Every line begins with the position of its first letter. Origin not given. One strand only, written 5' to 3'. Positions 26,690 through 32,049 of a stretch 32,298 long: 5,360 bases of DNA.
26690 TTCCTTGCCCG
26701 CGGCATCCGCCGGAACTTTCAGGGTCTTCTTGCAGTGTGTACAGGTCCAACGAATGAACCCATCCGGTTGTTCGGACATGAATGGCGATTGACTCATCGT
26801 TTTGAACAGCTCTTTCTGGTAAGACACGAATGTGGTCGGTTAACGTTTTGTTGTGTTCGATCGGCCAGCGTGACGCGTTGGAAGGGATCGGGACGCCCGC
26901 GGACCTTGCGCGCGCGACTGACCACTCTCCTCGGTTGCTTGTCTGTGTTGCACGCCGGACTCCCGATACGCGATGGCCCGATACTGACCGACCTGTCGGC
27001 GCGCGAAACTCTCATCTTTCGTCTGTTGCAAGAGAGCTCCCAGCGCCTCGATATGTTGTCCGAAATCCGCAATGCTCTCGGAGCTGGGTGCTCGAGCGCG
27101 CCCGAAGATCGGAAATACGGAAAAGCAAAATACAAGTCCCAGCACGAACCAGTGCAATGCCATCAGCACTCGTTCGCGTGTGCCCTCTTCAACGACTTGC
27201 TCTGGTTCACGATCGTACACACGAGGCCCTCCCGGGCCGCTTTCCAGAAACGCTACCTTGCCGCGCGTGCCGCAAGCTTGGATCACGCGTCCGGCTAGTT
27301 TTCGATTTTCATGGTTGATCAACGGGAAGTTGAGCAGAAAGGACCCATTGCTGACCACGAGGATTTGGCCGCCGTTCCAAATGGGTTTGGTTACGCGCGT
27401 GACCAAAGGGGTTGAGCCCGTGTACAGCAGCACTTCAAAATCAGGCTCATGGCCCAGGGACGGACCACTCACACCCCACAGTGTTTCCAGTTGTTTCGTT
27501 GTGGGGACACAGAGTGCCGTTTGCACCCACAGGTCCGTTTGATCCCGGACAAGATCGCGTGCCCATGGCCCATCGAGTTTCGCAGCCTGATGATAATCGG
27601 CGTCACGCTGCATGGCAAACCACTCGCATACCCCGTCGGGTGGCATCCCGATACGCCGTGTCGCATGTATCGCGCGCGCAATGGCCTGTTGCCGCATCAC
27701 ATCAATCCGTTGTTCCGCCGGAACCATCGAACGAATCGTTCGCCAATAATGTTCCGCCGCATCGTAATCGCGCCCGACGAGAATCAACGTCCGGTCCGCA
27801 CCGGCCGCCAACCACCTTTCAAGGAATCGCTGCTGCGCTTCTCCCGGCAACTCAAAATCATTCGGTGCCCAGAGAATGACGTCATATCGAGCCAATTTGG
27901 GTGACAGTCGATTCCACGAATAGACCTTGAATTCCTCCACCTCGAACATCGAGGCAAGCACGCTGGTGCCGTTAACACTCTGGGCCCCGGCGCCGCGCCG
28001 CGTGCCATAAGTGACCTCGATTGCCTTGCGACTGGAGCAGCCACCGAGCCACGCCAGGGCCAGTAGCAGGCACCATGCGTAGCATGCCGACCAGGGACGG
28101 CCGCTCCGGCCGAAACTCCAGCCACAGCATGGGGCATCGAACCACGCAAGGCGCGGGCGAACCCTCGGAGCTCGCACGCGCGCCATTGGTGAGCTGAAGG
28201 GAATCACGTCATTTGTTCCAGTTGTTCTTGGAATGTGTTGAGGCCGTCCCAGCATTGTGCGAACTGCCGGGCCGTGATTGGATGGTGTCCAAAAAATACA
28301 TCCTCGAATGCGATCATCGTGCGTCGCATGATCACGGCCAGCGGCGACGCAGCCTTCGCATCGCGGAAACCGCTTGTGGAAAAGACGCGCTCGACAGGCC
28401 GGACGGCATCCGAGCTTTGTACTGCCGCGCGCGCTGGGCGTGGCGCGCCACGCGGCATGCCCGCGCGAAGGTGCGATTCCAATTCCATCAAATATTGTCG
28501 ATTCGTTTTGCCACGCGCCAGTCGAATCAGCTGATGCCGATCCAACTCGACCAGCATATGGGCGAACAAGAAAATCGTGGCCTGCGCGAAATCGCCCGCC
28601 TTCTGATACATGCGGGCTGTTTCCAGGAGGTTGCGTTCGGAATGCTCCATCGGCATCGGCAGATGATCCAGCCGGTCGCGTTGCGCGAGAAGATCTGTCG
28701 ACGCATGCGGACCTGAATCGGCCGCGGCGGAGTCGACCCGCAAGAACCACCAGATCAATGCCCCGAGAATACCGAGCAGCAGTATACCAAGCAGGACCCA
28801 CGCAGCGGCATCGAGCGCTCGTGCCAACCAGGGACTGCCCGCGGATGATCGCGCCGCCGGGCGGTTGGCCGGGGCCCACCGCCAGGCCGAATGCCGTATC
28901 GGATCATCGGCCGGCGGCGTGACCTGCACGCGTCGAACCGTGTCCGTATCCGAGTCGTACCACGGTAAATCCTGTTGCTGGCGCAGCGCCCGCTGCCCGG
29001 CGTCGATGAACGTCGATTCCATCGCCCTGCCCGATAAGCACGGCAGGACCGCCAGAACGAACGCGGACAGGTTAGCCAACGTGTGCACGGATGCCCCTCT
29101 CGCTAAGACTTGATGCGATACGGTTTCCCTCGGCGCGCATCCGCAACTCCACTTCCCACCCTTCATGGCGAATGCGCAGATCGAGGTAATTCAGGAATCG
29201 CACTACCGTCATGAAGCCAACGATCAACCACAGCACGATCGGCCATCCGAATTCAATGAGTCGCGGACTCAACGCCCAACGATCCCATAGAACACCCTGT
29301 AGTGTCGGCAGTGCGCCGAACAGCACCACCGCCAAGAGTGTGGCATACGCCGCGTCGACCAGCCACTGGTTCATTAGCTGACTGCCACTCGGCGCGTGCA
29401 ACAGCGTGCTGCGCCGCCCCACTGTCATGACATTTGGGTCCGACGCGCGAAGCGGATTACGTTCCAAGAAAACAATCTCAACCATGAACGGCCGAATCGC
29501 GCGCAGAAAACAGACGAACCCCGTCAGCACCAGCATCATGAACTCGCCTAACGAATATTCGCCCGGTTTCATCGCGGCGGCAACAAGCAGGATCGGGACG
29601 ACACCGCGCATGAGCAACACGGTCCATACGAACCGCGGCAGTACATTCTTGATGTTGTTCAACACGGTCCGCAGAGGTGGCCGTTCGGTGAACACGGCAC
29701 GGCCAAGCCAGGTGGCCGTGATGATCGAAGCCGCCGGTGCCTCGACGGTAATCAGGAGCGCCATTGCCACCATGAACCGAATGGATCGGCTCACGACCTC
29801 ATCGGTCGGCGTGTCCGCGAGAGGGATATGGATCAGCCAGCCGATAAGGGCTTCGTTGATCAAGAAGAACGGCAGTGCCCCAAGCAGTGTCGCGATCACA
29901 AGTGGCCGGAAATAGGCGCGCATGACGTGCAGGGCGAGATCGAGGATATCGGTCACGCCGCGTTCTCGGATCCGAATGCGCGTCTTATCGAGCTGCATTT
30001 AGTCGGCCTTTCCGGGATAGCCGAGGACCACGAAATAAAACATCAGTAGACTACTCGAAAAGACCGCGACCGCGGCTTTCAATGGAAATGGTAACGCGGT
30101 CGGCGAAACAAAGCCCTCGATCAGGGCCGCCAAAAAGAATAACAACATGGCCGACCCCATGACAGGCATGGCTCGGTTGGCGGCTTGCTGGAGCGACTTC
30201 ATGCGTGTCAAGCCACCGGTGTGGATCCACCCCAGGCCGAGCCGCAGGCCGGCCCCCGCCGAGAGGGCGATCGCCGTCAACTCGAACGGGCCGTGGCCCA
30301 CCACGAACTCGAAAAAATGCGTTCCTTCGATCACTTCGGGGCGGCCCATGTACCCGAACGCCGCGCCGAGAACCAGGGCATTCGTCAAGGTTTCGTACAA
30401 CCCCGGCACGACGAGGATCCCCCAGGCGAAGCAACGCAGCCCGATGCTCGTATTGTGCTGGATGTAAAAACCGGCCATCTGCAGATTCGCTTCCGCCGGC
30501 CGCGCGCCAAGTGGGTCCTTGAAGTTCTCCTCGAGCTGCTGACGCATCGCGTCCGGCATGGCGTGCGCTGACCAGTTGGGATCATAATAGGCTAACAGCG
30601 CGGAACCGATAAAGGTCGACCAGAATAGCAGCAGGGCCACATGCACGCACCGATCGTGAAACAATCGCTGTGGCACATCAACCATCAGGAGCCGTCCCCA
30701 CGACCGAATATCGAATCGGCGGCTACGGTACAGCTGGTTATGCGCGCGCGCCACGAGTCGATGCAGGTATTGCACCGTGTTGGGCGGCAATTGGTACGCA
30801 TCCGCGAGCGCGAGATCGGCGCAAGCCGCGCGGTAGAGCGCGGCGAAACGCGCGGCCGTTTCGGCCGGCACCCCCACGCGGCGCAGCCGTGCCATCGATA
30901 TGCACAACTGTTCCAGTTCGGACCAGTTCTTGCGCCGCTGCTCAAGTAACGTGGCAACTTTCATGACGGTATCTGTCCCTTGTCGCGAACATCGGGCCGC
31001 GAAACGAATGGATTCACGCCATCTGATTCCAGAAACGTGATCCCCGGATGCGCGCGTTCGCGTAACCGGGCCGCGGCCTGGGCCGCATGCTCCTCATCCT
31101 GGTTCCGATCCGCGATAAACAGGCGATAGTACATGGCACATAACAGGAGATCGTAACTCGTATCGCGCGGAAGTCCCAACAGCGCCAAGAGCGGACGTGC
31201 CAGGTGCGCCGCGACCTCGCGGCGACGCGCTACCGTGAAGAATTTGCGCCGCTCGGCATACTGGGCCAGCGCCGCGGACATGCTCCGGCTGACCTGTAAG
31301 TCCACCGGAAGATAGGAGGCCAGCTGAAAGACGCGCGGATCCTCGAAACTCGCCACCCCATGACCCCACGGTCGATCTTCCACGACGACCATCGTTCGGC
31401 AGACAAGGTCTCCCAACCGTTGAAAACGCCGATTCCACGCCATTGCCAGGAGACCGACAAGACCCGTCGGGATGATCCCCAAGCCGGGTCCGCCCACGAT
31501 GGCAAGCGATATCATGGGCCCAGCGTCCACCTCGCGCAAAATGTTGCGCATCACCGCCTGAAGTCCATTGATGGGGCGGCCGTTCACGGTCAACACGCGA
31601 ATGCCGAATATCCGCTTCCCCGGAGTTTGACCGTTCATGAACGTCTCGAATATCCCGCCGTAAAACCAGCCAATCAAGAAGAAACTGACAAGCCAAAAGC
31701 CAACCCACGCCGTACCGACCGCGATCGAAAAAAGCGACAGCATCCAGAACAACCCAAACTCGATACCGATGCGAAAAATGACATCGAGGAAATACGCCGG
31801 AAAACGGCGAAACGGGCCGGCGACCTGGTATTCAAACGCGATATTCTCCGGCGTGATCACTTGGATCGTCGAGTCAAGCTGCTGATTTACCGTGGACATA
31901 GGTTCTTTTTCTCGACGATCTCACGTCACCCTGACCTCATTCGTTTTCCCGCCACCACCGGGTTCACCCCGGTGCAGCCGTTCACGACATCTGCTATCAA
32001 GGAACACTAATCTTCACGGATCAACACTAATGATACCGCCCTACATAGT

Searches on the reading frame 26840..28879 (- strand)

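Call 7: search_protein_families(library=pfam, proteins=[window:26840-28879:-], max_evalue=0.001)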
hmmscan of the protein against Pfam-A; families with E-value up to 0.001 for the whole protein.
window:26840-28879:- (679 aa): 1 family
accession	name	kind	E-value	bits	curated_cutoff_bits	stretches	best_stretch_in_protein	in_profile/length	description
PF14258.12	DUF4350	-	3.3e-06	27.9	30.4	1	301-529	5-177/181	Domain of unknown function (DUF4350)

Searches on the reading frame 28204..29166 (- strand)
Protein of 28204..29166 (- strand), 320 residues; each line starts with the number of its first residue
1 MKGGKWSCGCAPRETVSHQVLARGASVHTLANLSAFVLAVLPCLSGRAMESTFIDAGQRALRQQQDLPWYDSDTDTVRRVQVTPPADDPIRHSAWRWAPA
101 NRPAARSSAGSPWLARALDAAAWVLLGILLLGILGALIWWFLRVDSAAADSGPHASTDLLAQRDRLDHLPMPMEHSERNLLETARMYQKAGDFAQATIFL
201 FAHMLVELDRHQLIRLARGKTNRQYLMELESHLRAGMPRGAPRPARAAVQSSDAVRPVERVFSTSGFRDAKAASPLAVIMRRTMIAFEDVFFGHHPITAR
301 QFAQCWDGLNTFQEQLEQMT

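Call 7: search_protein_families(library=pfam, proteins=[window:28204-29166:-], max_evalue=0.001)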
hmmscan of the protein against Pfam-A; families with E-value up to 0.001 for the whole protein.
window:28204-29166:- (320 aa): 1 family
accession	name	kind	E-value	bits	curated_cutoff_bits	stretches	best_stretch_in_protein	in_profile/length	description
PF13559.11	DUF4129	-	1.4e-07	31.9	24.8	0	272-307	31-66/69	Domain of unknown function (DUF4129)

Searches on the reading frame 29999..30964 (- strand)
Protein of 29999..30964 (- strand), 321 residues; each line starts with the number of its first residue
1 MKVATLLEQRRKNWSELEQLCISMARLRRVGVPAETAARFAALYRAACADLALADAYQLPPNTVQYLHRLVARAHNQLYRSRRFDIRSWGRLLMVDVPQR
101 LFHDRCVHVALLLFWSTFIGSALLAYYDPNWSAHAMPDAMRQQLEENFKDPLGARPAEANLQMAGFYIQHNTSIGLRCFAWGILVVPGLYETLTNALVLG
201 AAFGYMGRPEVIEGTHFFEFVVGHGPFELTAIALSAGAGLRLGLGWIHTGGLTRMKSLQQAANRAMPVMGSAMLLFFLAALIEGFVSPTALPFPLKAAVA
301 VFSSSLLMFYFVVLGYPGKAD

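Call 7: search_protein_families(library=pfam, proteins=[window:29999-30964:-], max_evalue=0.001)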
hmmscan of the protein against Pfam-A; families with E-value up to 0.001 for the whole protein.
window:29999-30964:- (321 aa): 1 family
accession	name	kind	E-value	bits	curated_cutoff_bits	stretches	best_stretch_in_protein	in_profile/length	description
PF01944.22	SpoIIM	-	1.2e-29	103.7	26.9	1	111-288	3-163/163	Stage II sporulation protein M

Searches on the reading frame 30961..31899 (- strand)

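Call 7: search_protein_families(library=pfam, proteins=[window:30961-31899:-], max_evalue=0.001)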
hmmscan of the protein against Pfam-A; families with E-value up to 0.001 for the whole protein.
window:30961-31899:- (312 aa): 1 family
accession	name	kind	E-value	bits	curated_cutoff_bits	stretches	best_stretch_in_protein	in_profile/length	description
PF06271.18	RDD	-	7.9e-19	68.7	24.1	1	26-167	1-136/137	RDD family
